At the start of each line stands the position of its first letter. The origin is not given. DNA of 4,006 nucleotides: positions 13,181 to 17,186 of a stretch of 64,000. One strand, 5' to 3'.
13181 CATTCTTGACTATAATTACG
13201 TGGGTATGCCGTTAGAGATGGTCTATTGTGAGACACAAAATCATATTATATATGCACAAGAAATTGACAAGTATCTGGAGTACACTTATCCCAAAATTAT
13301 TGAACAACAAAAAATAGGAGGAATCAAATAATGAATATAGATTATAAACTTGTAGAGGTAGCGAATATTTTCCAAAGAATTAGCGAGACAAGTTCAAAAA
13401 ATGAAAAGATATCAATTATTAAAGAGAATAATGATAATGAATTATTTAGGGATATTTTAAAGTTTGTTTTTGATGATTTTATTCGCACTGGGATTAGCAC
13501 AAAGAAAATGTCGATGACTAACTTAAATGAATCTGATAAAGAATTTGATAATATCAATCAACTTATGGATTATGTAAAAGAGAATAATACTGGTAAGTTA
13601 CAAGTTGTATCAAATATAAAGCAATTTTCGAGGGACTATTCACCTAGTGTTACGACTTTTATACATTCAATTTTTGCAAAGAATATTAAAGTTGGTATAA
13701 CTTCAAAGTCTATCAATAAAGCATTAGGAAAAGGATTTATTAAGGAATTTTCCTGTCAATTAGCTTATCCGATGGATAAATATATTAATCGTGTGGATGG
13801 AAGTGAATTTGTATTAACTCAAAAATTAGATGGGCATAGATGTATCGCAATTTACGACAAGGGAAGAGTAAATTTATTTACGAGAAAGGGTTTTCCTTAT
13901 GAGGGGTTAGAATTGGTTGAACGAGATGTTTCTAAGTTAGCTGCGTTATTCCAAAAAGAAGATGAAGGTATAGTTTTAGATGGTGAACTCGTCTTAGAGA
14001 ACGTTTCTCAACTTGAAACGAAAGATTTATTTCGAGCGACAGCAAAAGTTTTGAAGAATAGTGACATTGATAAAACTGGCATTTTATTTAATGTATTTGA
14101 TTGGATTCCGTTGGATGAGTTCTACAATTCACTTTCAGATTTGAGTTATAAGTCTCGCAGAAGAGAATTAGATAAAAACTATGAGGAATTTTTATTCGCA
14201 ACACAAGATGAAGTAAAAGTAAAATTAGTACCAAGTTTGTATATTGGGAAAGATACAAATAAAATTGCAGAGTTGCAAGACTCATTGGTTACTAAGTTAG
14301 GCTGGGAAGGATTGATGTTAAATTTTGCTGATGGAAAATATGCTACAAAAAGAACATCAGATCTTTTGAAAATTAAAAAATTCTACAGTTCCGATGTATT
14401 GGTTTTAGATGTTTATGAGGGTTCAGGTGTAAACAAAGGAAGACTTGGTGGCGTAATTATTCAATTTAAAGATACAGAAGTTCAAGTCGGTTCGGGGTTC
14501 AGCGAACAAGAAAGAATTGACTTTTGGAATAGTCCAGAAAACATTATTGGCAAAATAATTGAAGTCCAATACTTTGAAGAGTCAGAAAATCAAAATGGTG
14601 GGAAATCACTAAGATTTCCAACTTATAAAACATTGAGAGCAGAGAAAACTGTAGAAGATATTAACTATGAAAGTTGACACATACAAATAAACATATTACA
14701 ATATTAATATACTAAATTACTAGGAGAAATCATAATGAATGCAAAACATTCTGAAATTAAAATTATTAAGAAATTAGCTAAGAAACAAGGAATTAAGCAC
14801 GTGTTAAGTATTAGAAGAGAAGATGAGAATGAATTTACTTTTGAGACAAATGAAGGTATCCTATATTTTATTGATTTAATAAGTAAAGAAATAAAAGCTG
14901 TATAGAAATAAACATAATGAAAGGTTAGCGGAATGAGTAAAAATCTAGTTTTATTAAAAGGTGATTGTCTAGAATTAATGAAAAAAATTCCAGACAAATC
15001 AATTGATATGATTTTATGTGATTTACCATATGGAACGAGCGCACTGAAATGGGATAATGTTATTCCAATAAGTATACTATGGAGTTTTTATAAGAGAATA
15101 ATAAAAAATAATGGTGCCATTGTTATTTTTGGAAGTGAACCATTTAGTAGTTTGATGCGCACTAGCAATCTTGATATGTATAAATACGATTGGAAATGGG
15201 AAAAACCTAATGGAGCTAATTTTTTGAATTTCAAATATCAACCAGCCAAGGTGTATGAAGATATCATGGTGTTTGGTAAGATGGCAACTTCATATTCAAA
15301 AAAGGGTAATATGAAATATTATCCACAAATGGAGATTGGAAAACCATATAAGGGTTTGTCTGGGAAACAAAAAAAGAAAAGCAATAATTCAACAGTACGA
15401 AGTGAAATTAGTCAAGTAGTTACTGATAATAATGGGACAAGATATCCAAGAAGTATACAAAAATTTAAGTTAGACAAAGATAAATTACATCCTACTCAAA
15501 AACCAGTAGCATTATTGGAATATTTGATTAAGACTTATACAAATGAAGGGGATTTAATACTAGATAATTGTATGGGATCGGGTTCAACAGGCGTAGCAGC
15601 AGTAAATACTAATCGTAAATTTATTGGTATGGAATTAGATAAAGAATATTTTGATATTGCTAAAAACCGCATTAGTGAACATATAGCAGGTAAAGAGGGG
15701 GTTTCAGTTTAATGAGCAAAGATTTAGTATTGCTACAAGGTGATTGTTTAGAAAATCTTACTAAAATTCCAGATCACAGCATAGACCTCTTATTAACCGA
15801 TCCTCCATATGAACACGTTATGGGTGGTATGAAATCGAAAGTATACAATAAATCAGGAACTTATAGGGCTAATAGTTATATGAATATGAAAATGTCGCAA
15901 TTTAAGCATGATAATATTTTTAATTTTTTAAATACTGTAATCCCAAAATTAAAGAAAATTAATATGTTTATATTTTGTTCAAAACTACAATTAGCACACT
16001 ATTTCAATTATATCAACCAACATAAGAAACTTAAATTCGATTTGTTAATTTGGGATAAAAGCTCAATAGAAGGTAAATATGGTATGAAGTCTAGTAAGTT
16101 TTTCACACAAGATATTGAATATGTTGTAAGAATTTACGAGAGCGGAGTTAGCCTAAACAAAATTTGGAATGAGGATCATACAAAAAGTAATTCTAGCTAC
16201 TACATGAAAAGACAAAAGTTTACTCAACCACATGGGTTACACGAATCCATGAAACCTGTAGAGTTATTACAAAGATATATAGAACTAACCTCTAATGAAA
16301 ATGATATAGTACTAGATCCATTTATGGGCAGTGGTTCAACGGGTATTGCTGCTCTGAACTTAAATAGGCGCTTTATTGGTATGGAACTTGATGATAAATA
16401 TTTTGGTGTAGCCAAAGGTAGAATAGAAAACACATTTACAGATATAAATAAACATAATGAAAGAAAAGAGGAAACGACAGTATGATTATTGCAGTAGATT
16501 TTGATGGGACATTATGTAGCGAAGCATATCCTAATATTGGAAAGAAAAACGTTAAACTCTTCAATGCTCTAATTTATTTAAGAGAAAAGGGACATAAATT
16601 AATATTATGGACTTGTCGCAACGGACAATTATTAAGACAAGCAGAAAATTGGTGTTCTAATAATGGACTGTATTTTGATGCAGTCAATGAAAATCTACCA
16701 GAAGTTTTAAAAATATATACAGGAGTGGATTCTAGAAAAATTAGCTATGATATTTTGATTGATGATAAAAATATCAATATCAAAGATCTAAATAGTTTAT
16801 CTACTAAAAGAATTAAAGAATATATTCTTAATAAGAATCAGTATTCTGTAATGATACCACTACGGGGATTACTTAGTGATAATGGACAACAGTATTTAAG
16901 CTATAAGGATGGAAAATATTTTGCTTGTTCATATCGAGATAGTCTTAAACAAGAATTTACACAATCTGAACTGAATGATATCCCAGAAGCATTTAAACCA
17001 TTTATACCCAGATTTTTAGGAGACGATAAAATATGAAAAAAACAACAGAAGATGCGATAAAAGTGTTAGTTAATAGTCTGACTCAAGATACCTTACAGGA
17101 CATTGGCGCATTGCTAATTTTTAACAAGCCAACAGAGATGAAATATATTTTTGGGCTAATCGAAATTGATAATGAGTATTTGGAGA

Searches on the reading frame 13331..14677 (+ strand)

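Call 7: search_protein_families(library=phrogs, proteins=[window:13331-14677:+])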
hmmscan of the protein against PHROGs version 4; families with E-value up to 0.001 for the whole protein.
window:13331-14677:+ (448 aa): 3 families
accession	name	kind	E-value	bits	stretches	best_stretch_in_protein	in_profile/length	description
phrog_114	-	DNA, RNA and nucleotide metabolism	3.7e-85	287.7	1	7-444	88-506/634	ATP-dependent DNA ligase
phrog_12420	-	DNA, RNA and nucleotide metabolism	7.5e-19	69.2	1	6-132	3-128/133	ATP-dependent DNA ligase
phrog_461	-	unknown function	5.8e-05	24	1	9-69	11-70/152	-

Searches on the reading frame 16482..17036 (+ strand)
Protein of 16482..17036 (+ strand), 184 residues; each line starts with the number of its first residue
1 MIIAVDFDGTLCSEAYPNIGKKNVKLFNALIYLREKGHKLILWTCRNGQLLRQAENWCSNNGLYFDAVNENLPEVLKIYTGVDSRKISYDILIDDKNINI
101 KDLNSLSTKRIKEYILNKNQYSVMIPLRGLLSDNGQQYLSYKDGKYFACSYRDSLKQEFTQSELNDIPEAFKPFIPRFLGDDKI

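Call 69: search_protein_families(library=pfam, proteins=[window:16482-17036:+], max_evalue=0.01)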
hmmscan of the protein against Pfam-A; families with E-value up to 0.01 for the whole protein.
window:16482-17036:+ (184 aa): 1 family
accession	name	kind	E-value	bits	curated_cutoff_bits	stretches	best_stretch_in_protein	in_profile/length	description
PF08282.18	Hydrolase_3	-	0.0009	19.5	20.9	1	3-53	1-47/255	haloacid dehalogenase-like hydrolase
